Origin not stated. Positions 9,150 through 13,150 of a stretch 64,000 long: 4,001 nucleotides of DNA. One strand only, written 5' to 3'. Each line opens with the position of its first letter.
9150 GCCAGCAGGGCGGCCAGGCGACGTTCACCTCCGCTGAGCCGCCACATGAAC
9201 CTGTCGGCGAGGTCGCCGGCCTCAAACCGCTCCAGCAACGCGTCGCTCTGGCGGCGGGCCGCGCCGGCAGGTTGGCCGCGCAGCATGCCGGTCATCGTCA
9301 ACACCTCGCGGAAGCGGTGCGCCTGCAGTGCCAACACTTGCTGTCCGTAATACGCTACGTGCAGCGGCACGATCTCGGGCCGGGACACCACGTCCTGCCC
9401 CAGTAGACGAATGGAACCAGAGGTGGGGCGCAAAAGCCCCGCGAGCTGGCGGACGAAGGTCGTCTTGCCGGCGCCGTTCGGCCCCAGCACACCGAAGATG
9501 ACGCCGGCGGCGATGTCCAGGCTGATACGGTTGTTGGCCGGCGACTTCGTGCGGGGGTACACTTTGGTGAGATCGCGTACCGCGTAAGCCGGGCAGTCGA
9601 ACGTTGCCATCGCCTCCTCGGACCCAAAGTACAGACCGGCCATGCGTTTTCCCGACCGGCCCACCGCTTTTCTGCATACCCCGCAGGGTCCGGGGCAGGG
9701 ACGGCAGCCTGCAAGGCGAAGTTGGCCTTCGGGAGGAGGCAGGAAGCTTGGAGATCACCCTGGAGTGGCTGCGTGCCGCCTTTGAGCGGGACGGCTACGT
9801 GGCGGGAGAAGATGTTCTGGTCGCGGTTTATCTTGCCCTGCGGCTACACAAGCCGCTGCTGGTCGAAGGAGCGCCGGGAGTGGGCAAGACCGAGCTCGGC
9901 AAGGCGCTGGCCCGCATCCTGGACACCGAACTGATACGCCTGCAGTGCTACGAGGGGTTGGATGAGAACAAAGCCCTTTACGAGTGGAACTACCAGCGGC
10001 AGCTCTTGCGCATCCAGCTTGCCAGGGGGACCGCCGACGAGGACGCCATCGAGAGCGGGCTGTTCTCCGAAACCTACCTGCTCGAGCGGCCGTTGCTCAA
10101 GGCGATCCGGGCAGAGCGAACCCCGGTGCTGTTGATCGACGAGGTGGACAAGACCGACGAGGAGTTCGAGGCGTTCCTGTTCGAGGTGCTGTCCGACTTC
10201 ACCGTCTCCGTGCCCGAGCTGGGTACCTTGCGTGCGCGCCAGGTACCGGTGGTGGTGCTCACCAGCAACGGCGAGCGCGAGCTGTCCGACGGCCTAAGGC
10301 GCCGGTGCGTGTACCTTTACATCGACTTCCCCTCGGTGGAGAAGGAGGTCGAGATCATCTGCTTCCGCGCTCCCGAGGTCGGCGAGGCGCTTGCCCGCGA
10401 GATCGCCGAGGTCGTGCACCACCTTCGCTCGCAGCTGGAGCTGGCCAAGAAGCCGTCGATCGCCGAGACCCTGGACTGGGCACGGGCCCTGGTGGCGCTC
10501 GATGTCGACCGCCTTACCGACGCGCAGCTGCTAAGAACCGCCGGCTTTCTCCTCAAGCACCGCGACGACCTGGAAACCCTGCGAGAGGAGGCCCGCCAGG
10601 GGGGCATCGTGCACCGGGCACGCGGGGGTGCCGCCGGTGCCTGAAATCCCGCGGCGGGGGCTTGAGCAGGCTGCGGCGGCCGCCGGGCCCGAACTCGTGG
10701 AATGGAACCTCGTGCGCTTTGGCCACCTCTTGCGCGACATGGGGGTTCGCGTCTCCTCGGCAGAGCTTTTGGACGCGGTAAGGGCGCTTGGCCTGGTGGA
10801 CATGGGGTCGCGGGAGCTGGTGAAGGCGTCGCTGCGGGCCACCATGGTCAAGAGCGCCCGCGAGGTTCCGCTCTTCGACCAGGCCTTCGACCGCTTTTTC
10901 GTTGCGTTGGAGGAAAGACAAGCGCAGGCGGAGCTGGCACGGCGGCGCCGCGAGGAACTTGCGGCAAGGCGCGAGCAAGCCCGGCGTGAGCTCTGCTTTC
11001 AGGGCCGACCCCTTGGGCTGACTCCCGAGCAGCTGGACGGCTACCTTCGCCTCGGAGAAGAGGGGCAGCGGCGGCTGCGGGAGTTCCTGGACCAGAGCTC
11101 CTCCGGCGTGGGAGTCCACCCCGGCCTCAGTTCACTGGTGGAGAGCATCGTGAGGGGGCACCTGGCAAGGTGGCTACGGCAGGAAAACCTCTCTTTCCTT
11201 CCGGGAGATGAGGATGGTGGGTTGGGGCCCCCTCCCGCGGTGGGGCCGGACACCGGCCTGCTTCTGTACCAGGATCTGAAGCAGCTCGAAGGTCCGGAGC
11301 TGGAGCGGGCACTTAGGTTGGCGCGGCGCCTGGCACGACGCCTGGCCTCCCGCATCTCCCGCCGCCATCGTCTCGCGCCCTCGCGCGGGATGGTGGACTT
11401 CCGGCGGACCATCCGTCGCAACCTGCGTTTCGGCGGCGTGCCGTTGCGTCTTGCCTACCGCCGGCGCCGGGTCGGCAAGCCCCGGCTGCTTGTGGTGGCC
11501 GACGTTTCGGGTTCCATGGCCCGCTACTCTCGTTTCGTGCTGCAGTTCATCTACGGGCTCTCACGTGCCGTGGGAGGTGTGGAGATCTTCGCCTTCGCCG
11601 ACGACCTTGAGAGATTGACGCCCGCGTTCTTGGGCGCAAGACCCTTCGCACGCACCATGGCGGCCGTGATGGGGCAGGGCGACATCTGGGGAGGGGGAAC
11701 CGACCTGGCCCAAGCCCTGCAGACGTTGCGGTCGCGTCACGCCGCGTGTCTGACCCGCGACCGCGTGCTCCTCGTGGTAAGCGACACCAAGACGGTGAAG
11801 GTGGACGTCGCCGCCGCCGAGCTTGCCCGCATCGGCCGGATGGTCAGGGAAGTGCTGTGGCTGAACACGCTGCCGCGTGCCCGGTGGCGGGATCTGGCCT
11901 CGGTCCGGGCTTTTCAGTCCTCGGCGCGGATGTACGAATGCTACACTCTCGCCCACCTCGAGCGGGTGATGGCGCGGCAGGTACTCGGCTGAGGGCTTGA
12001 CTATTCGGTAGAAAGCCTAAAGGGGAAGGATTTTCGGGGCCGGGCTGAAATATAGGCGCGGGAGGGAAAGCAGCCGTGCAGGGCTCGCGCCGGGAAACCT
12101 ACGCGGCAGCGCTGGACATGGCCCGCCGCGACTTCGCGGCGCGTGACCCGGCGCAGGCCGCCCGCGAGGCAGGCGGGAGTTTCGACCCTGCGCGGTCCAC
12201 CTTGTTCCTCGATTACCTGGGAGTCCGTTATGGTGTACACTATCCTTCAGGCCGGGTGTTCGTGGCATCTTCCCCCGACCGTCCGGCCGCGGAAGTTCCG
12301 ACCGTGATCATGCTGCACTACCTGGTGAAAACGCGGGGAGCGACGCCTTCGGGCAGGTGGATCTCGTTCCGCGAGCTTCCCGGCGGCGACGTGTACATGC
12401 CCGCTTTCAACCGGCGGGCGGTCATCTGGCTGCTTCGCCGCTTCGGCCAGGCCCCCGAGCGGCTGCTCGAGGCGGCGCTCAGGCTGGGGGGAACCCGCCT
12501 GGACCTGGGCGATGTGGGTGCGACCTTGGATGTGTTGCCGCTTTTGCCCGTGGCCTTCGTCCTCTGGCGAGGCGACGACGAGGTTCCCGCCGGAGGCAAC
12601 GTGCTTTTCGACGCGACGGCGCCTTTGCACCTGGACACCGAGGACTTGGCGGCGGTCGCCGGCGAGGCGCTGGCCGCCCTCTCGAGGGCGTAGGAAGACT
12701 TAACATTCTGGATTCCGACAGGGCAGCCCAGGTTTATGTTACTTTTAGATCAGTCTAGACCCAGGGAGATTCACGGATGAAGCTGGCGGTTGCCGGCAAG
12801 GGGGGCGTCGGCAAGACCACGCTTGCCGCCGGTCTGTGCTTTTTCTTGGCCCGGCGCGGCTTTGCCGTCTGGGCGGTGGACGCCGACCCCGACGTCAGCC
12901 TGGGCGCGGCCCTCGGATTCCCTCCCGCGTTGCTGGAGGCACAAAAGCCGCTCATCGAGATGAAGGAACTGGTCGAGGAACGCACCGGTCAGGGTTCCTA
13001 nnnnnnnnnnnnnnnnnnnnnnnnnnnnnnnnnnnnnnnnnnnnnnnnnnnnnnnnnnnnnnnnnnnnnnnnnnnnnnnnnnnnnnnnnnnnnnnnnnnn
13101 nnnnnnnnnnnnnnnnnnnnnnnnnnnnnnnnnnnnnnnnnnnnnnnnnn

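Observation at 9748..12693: MoxR AAA+ / VWA (CoxD/CoxE-like) pair and DUF3786 immediately upstream of the anaerobic Ni-CODH/ACS operon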

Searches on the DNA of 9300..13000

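Call 45: search_rna_families(source=window, start=9300, end=13000, threshold=evalue, max_evalue=1)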
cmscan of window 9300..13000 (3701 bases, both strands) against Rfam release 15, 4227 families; matches with E-value up to 1: 0.
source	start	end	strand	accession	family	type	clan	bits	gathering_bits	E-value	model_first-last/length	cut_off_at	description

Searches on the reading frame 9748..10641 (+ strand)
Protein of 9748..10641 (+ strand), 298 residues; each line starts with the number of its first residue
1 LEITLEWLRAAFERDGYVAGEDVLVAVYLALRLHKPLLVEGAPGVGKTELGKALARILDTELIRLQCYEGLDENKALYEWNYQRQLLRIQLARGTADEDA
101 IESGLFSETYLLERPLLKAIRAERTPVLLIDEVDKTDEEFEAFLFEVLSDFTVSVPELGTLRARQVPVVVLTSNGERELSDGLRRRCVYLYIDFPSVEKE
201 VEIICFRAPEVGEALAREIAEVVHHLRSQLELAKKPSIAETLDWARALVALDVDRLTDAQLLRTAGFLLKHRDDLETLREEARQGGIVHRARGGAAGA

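Call 4: search_protein_families(library=pfam, proteins=[window:9748-10641:+])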
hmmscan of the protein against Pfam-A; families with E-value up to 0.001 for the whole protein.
window:9748-10641:+ (298 aa): 7 families
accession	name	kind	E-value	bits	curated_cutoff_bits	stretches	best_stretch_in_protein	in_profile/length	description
PF07728.20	AAA_5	-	3e-10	40.7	22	1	37-186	2-138/139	AAA domain (dynein-related subfamily)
PF00004.35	AAA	-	2.1e-09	38.4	21.2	1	38-187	2-123/131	ATPase family associated with various cellular activities (AAA)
PF13401.12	AAA_22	-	1.3e-06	29.1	27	1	36-144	7-104/130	AAA domain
PF07724.20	AAA_2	-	1.3e-06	29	27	1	38-176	7-127/166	AAA domain (Cdc48 subfamily)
PF07726.17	AAA_3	-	1.4e-06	28.7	27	1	37-68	2-33/131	ATPase family associated with various cellular activities (AAA)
PF13191.12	AAA_16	-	0.00012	23.1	32.6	1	36-149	26-157/167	AAA ATPase domain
PF05496.18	RuvB_N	-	0.00017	21.8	27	0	37-62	36-61/159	Holliday junction DNA helicase RuvB P-loop domain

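Call 5: search_protein_families(library=ncbifam, proteins=[window:9748-10641:+])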
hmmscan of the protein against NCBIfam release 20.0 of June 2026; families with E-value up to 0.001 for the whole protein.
window:9748-10641:+ (298 aa): 7 families
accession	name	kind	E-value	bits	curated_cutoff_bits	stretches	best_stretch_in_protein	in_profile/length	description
NF047784.1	MadB_ATPase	equivalog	5.4e-82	275.3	475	1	7-280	6-295/298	MadB family AAA-type ATPase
TIGR02640.1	gas_vesic_GvpN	equivalog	3.6e-06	26.7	266.8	1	31-259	18-247/262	gas vesicle protein GvpN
TIGR00763.1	lon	equivalog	5.1e-06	25.2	608.05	0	37-66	356-385/795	endopeptidase La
TIGR02639.1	ClpA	equivalog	6.8e-06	24.6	993.15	0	37-68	490-521/734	ATP-dependent Clp protease ATP-binding subunit ClpA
TIGR00635.1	ruvB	equivalog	0.00026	20.1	299.05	0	37-62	33-58/305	Holliday junction branch migration DNA helicase RuvB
TIGR03346.1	chaperone_ClpB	equivalog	0.00054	18.4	1232.1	0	38-65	599-629/853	ATP-dependent chaperone ClpB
NF003230.0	PRK04195.1-6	equivalog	0.00072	18.3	441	0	28-66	33-71/494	replication factor C large subunit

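Call 34: search_solved_structures(query=window:9748-10641:+, max_evalue=0.001)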
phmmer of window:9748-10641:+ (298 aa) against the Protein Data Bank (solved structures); distinct sequences matched with E-value up to 0.001: 6.
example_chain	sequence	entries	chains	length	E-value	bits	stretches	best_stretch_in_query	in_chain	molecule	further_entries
6i27_A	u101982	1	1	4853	1.4e-11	47.9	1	24-71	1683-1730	Midasin,Midasin,Midasin,Midasin,Midasin,Midasin,Midasin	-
6i26_A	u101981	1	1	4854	1.4e-11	47.9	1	24-71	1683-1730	Midasin,Midasin,Midasin,Midasin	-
6hyp_A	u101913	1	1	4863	1.4e-11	47.9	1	24-71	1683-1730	Midasin,Midasin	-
5jcs_s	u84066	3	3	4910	1.5e-11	47.8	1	24-71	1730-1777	Midasin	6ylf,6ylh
6or5_A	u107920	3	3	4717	8.5e-06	28.9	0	27-68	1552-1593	Midasin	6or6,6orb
4lj4_A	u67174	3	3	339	0.0008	22.5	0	116-189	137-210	Chaperone protein ClpB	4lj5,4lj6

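Call 66: search_protein_families(library=padloc, proteins=[window:9748-10641:+], max_evalue=0.001)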
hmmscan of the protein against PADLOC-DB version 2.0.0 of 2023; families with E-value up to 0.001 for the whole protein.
window:9748-10641:+ (298 aa): 4 families
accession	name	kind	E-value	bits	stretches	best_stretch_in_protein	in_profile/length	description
PDLC03838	DolB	-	3.8e-06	24.4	0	39-66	171-198/375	-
PDLC04606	PDC-M37B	-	6.7e-06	23.5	0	116-177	236-296/390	-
PDLC04140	mad8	-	0.00015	19.4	1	20-56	13-49/314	mads_8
PDLC04605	PDC-M37B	-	0.00097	16.3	0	119-152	369-404/518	-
